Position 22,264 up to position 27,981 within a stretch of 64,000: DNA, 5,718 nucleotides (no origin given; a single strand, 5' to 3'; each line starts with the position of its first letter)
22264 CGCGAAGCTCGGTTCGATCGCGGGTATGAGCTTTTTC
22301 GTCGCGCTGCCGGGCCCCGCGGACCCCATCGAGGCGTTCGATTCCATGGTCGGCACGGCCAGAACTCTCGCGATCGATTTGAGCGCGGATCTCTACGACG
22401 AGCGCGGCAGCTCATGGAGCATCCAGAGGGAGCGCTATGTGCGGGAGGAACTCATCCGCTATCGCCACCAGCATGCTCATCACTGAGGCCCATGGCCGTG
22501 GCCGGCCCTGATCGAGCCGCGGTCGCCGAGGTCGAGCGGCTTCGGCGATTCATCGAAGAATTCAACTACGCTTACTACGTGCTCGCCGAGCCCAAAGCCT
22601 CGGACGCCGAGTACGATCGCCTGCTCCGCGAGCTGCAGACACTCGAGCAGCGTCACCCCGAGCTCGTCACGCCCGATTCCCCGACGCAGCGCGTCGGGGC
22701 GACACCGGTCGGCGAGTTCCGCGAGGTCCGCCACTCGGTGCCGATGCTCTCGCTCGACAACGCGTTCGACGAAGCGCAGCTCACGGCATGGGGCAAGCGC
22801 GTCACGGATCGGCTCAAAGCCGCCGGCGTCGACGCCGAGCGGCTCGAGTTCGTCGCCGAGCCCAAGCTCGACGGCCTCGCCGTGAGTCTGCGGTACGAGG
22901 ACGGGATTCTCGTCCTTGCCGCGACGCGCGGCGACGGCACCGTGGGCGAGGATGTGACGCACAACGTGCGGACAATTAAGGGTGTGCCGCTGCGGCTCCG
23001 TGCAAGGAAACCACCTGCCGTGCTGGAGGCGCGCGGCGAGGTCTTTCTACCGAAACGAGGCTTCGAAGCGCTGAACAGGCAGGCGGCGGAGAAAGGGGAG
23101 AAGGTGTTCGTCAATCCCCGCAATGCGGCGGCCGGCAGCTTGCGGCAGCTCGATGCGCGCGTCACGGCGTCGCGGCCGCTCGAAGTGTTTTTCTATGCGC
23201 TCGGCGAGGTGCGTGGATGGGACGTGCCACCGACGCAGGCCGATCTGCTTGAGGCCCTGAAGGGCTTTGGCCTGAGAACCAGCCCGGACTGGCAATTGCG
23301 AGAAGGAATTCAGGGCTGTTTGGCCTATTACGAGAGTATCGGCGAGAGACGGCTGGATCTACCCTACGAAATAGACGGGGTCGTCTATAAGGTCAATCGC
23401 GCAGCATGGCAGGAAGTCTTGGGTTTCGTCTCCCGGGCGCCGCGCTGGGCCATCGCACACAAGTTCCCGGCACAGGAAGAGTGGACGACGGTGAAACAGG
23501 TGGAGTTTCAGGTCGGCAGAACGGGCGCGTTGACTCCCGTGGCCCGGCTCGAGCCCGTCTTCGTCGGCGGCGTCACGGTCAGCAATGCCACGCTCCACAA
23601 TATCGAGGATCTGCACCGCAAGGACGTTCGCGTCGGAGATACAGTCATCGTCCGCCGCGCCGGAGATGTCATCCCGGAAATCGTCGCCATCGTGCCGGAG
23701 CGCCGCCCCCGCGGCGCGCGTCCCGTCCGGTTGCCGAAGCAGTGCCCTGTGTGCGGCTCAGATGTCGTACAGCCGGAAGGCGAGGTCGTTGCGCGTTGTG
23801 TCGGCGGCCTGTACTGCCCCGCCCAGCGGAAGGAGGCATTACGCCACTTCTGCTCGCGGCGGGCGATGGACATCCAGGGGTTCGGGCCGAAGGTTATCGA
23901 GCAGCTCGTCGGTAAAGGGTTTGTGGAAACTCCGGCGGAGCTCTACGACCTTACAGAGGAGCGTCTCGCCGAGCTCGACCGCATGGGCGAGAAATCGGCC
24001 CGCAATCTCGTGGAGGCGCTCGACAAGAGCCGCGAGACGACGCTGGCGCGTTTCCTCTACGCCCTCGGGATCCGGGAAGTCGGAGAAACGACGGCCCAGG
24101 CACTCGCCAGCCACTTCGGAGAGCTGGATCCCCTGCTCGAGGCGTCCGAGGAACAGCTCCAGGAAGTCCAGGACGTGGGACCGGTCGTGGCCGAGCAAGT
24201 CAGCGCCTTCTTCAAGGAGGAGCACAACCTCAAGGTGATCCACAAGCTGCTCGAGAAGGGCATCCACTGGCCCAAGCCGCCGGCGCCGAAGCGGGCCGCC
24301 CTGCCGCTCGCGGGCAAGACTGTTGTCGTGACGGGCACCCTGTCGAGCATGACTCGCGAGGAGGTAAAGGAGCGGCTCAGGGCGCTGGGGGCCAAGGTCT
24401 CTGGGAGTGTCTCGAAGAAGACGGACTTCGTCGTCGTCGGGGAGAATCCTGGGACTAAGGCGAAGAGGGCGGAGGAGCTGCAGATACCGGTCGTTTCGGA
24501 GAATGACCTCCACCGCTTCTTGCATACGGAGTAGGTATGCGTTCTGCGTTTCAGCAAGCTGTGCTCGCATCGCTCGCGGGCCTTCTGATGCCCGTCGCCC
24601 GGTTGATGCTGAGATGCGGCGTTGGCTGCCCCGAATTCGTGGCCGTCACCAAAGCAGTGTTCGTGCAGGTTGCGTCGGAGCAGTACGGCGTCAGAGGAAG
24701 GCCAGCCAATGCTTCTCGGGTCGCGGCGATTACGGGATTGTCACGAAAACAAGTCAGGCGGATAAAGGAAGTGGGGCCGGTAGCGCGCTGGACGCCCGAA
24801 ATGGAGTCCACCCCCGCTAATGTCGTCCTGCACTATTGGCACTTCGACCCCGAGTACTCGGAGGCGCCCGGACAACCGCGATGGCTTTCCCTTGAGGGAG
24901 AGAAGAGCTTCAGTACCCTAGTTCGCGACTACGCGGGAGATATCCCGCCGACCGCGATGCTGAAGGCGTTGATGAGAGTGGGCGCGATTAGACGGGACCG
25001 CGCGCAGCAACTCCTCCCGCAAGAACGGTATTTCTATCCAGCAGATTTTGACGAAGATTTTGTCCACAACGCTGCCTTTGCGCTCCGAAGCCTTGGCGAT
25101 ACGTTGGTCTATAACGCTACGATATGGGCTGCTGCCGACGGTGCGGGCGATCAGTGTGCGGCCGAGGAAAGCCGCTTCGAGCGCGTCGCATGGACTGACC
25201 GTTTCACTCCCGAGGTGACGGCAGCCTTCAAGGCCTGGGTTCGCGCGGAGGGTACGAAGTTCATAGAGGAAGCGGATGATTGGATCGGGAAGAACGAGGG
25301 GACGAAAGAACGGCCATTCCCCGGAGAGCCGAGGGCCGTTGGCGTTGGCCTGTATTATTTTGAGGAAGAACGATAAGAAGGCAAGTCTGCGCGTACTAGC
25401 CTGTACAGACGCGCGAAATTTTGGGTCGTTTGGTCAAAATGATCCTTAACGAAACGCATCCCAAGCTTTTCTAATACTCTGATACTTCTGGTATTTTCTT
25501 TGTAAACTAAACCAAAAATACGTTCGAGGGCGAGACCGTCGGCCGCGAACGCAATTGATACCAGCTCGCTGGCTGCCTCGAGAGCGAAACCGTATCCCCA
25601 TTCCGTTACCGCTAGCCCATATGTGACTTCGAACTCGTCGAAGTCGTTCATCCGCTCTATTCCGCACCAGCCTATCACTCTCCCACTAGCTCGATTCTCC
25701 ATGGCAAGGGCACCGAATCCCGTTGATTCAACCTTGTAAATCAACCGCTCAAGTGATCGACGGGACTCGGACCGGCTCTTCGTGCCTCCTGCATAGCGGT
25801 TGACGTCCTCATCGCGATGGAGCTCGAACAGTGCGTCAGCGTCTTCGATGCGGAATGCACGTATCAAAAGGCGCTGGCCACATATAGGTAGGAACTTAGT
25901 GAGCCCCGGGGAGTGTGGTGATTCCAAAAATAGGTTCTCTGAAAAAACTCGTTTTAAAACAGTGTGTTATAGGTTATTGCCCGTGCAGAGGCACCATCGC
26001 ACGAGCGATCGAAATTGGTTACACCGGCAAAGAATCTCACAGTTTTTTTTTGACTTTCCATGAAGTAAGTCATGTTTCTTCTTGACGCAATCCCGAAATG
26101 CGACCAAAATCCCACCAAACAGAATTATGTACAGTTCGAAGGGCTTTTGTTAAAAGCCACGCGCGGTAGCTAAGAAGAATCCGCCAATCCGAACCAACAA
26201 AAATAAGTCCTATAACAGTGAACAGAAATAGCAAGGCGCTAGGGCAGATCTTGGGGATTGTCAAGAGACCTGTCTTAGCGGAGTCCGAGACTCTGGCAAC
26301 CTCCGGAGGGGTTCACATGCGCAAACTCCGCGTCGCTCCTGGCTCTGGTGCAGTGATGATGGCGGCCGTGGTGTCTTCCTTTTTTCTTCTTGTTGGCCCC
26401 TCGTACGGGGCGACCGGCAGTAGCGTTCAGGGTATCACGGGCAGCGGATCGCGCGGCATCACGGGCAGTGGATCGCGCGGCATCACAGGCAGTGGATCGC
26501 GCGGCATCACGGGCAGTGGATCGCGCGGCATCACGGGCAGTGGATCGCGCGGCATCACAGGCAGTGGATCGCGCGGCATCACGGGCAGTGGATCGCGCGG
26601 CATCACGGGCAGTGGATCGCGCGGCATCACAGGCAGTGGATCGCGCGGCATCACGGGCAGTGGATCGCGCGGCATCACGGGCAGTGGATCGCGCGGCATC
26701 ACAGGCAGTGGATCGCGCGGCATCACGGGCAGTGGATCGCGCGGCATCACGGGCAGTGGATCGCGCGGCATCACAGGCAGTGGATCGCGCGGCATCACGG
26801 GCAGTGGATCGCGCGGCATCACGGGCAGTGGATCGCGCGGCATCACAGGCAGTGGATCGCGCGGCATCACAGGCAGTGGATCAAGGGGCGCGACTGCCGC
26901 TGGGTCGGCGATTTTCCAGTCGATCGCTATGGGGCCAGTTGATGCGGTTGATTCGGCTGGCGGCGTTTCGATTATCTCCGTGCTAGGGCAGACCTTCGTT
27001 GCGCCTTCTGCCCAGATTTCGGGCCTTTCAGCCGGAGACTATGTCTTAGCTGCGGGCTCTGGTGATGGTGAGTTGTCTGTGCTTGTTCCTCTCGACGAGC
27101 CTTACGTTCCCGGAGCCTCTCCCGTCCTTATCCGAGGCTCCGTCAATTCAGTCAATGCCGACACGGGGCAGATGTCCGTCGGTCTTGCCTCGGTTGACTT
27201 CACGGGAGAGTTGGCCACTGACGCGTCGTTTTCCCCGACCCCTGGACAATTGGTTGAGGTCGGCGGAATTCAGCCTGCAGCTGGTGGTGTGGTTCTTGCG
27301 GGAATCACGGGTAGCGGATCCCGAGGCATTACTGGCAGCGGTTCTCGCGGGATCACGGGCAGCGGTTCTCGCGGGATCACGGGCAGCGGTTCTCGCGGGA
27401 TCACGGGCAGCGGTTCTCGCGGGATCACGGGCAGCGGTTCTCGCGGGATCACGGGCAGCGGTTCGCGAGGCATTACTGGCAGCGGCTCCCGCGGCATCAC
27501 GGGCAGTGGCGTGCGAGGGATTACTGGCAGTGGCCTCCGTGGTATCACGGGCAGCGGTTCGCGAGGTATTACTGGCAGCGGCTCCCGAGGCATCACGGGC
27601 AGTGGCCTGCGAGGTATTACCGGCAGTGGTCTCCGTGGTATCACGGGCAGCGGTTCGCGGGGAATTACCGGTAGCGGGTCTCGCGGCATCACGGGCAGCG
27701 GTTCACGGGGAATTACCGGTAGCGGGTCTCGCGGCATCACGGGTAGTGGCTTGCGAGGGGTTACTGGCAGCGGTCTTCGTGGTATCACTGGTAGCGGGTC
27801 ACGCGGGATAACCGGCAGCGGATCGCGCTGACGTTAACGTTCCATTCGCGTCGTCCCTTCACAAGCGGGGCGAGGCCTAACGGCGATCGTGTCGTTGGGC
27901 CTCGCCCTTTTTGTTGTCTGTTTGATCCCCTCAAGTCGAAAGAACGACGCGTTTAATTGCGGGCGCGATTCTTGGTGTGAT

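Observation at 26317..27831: Secreted protein made of 41 copies of an octapeptide (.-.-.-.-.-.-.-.) that I cannot place in any described repeat class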

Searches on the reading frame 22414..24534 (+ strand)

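Call 9: search_protein_families(library=pfam, proteins=[window:22414-24534:+], max_evalue=1)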
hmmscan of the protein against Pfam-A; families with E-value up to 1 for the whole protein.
window:22414-24534:+ (706 aa): 16 families
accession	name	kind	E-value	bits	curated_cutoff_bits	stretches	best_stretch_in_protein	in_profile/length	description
PF01653.23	DNA_ligase_aden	-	3.9e-94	315.3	27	1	101-354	3-253/253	NAD-dependent DNA ligase adenylation domain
PF03120.22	DNA_ligase_OB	-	1.1e-34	118.5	32.9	1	358-433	2-77/79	NAD-dependent DNA ligase OB-fold domain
PF12826.13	HHH_2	-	3.1e-26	91.8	27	1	546-609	1-64/64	Helix-hairpin-helix motif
PF14520.12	HHH_5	-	5.7e-18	65.6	27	2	485-537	5-56/57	Helix-hairpin-helix domain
PF00533.33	BRCT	-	4.2e-17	62.6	21.3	1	631-698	5-73/78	BRCA1 C Terminus (BRCT) domain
PF03119.21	DNA_ligase_ZBD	-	2e-11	44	25.8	1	443-470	1-27/27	NAD-dependent DNA ligase C4 zinc finger domain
PF12738.14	PTCB-BRCT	-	1.7e-07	31.6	22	1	639-695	5-60/63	twin BRCT domain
PF22745.1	Nlig-Ia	-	1.7e-06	29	27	1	39-86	5-52/92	DNA ligase-like, N-terminal NAD+-binding domain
PF00633.29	HHH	-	0.00011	22.3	24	1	574-597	5-28/30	Helix-hairpin-helix motif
PF02037.33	SAP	-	0.0093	16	23.9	1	643-665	2-24/37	SAP domain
PF12836.13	HHH_3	-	0.0094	16.5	27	0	577-601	11-35/65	Helix-hairpin-helix motif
PF03118.21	RNA_pol_A_CTD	-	0.018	15.2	23.8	1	505-537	34-66/67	Bacterial RNA polymerase, alpha chain C terminal domain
PF01367.25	5_3_exonuc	-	0.045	14.7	40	1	552-582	22-51/97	5'-3' exonuclease, C-terminal SAM fold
PF22795.1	DUF4796_N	-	0.16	12.2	27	1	439-450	17-28/29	DUF4796 N-terminal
PF16173.10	DUF4874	-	0.2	11.7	30.1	1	519-611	45-141/159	Domain of unknown function (DUF4874)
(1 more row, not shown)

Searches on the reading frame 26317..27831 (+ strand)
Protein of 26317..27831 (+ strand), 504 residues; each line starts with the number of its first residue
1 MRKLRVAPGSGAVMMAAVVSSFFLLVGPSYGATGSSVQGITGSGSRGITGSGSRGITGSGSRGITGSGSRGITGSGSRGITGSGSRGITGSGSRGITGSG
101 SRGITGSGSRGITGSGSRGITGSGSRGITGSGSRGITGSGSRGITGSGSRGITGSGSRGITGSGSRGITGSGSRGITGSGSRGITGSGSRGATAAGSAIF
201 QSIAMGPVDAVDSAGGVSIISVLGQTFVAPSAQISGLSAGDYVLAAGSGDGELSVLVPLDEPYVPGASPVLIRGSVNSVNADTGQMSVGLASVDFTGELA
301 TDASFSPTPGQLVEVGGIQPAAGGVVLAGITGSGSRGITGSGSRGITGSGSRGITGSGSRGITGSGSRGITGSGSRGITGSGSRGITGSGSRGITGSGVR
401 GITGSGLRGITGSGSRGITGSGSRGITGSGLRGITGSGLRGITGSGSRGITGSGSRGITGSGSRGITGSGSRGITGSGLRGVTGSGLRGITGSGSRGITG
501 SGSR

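Call 4: search_protein_families(library=pfam, proteins=[window:26317-27831:+], max_evalue=1)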
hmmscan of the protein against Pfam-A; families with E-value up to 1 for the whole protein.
window:26317-27831:+ (504 aa): 0 families

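Call 5: search_protein_families(library=ncbifam, proteins=[window:26317-27831:+], max_evalue=1)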
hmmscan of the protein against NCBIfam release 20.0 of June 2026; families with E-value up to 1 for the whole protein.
window:26317-27831:+ (504 aa): 0 families

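Call 6: find_homologous_proteins(query=window:26317-27831:+, max_evalue=0.001)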
Query window:26317-27831:+ (504 aa): 8 proteins with E <= 0.001 among 8000 candidates.
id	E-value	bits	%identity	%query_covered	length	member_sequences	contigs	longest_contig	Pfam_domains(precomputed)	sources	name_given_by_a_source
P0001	1.1e-78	283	61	64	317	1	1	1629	-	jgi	-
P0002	1.5e-67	247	55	57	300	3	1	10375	-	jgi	-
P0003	6.3e-32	129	49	41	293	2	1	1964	PF18914.7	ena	-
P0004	2.5e-31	127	44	43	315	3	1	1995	-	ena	-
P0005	9.0e-21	92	43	51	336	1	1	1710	-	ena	-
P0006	2.8e-17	81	39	39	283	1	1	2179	-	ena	-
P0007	4.1e-7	47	39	86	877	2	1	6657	PF01391.24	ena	-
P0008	4.9e-5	40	45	35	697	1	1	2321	PF27417.1,PF03797.26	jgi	jgi:outer membrane autotransporter protein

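Call 9: search_protein_families(library=pfam, proteins=[P0001, P0002, P0003, P0004, P0005], max_evalue=1)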
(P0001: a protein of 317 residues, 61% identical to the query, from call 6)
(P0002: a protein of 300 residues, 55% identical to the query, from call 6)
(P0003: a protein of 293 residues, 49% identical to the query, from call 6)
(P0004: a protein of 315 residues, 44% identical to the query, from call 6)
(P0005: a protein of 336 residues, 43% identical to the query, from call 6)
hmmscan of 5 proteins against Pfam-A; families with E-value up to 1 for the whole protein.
P0001 (317 aa): 1 family
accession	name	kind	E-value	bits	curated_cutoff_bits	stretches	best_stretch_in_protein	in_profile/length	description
PF14900.11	DUF4493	-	0.22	11.8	27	1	188-230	59-98/226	Domain of unknown function (DUF4493)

P0002 (300 aa): 0 families

P0003 (293 aa): 1 family
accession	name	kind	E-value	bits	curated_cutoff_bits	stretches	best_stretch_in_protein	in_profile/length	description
PF18914.6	DUF5666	-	4.7e-08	33.6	27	1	87-130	10-57/60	Domain of unknown function (DUF5666)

P0004 (315 aa): 1 family
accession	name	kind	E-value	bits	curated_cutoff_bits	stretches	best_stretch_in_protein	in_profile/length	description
PF24551.1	SH3_Rv0428c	-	0.0086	16.6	27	1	75-102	24-50/55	Probable histone acetyltransferase Rv0428c SH3 domain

P0005 (336 aa): 2 families
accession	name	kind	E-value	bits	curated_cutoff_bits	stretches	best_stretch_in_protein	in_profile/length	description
PF18792.6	UspA1_rep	-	0.044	14.5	27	0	51-62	1-9/13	Ubiquitous surface protein adhesin repeat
PF18914.6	DUF5666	-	0.12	13.1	27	1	142-175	2-43/60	Domain of unknown function (DUF5666)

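Call 10: find_encoding_contigs(protein=P0002, flank=10000)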
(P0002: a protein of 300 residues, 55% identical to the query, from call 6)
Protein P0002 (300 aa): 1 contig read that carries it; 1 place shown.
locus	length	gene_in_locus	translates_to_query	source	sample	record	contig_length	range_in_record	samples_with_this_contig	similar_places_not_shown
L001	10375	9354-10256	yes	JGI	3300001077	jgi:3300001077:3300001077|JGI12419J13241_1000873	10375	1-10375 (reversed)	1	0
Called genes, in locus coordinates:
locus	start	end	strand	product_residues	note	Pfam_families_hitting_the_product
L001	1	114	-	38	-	?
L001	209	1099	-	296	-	PF21157:DksA_N, PF01258:zf-dskA_traR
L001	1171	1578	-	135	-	PF14489:QueF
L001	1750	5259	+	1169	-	PF02463:SMC_N, PF13175:AAA_15, PF13304:AAA_21 (weak), PF13476:AAA_23, PF06470:SMC_hinge, PF02463:SMC_N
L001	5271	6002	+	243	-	PF04354:ZipA_C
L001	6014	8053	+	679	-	-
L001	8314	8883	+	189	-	PF20112:DUF6502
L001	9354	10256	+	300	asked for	-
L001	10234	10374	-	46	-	?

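Call 16: find_related_loci(query=window:26317-27831:+, collection=genome_contigs, flank=8000)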
Query window:26317-27831:+ (504 aa) in genome_contigs; peptide patterns used: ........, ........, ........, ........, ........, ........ (x = any residue, [..] = any of these).
599 stretches matched a pattern (row limit reached: there are more); 1 encode a relative of the query (tblastn E <= 1e-3); 1 distinct loci.
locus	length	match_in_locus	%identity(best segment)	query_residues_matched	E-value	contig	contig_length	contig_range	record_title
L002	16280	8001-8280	91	35-504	4e-14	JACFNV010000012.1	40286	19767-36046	MAG: Gammaproteobacteria bacterium isolate BROCD033 NODE_854_length_40286_cov_6.037981, whole genome shotgun sequence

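Call 42: predict_structure(alignment_id=A3)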
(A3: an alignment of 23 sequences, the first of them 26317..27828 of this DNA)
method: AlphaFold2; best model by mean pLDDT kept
length: 504 residues; sequences in the alignment: 23
mean_pLDDT: 51.8   pTM: 0.37
mean pLDDT of the five models: 51.8, 50.8, 49.7, 49.5, 48.4
residues with pLDDT >= 90: 114; 70-90: 17; 50-70: 3; < 50: 370
segments of 3 or more residues with pLDDT < 50: 1-12, 14-196, 330-504
pLDDT, mean of each block of 10 residues (from residue 1): 40 42 40 38 37 37 38 37 38 38 39 37 37 37 39 36 36 36 37 51 96 93 96 94 94 95 96 96 95 93 92 95 86 35 36 35 34 38 36 36 36 35 34 33 33 33 35 36 37 39 39
secondary structure, 60 per line:
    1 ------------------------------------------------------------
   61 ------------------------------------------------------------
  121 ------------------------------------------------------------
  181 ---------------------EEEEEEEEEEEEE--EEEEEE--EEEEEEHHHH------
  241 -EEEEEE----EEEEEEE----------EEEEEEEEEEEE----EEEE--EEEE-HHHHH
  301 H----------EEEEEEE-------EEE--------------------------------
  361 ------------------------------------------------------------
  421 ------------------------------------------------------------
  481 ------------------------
elements in order: E202-214 E217-222 E225-230 H231-234 E242-247 E252-258 E269-280 E285-288 E291-294 H296-301 E312-318 E326-328
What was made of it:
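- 26887..27300 (+): Acidic core (aa 191-328, net charge -11): two small DUF5666-like beta-barrels. AlphaFold2 pLDDT 92-96 over residues 197-329 (call 42).
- On DUF5666 (Pfam PF18914): The AlphaFold2 core (residues 197-329) has pLDDT 92-96 and two groups of strands, 202-258 and 269-328 (call 42).
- On Ice-nucleation protein repeats (Pfam Ice_nucleation): No strands are predicted in either array and pLDDT is 33-40 (call 42).
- Closest known: Ice-nucleation protein octapeptide repeats. Different: No beta structure is predicted (call 42).
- Closest known: RTX nonapeptide. Different: There is no Pfam hit (call 4) and no predicted beta-roll (call 42).
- Core fold: call 42 (pLDDT 92-96). Disorder: call 42. 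AlphaFold2 predicts no strands at all in 328 repeat residues, with pLDDT 33-40 (call 42).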

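Call 45: fold_search(model_id=the predicted structure, library=pdb)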
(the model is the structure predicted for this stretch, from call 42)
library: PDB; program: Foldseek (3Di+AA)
matches with E <= 10: 473; with E <= 0.001: 0
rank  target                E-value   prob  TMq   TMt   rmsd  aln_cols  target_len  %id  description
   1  3udg_A                1.3e-02  0.92  0.14  0.27   8.5       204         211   12  Structure of Deinococcus radiodurans SSB bound to ssDNA (released 2012-05-16)
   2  1h9j                  2.5e-02  0.80  0.10  0.30  12.2       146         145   17  Two crystal structures of the cytoplasmic molybdate-binding protein ModG suggest a novel cooperative binding mechanism a (released 2001-05-11)
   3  3udg_C                2.5e-02  0.75  0.14  0.25  10.7       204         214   14  Structure of Deinococcus radiodurans SSB bound to ssDNA (released 2012-05-16)
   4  4dni                  3.3e-02  0.89  0.14  0.23   8.7       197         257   11  Structure of Editosome protein (released 2012-12-26)
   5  7zhh_A                3.5e-02  0.75  0.10  0.21  13.4       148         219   13  Complex structure of drosophila Unr CSD789 and a poly(A) RNA sequence (released 2022-12-07)
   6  1h9k                  4.6e-02  0.72  0.11  0.32  12.4       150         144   17  Two crystal structures of the cytoplasmic molybdate-binding protein ModG suggest a novel cooperative binding mechanism a (released 2001-05-11)
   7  2ihf                  6.4e-02  0.47  0.14  0.26  11.3       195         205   15  Crystal structure of deletion mutant delta 228-252 R190A of the single-stranded DNA binding protein from Thermus aquatic (released 2007-01-02)
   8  1h9m_A                8.5e-02  0.60  0.11  0.31  12.3       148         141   16  Two crystal structures of the cytoplasmic molybdate-binding protein ModG suggest a novel cooperative binding mechanism (released 2001-05-11)
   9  7zhr_A                1.8e-01  0.35  0.09  0.19  13.8       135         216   12  Complex structure of drosophila Unr CSD789 and pAbp RRM3 (released 2022-12-07)
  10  6rji                  2.0e-01  0.57  0.10  0.25  12.8       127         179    9  X-ray structure of the elongation factor P of S. aureus (released 2020-04-01)
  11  3mxn_B                2.9e-01  0.60  0.11  0.35   8.3       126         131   13  Crystal structure of the RMI core complex (released 2010-09-15)
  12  2cwa                  3.1e-01  0.21  0.13  0.25   9.2       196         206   13  Crystal Structure Of The Single-stranded DNA Binding Protein From Thermus Thermophilus HB8 (released 2005-12-17)
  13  4ex5_A                3.3e-01  0.93  0.10  0.11   4.8        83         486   24  Crystal structure of lysyl-tRNA synthetase LysRS from Burkholderia thailandensis bound to lysine (released 2012-05-09)
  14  1lyl_A                3.7e-01  0.87  0.11  0.12   5.3        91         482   16  LYSYL-TRNA SYNTHETASE (LYSU) (E.C.6.1.1.6) COMPLEXED WITH LYSINE (released 1995-10-15)
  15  6vt0                  4.1e-01  0.14  0.07  0.10  12.0       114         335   11  Naegleria gruberi RNA ligase K170A mutant apo (released 2020-04-08)
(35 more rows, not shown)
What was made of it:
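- Tried and rejected: The large disordered parts depress the TM-scores (call 45).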

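Call 106: search_protein_families(library=padloc, proteins=[window:26317-27831:+], max_evalue=0.01)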
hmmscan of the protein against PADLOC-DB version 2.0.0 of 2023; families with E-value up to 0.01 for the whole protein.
window:26317-27831:+ (504 aa): 0 families

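Call 107: search_protein_families(library=phrogs, proteins=[window:26317-27831:+], max_evalue=0.01)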
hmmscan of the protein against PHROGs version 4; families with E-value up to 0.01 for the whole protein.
window:26317-27831:+ (504 aa): 0 families
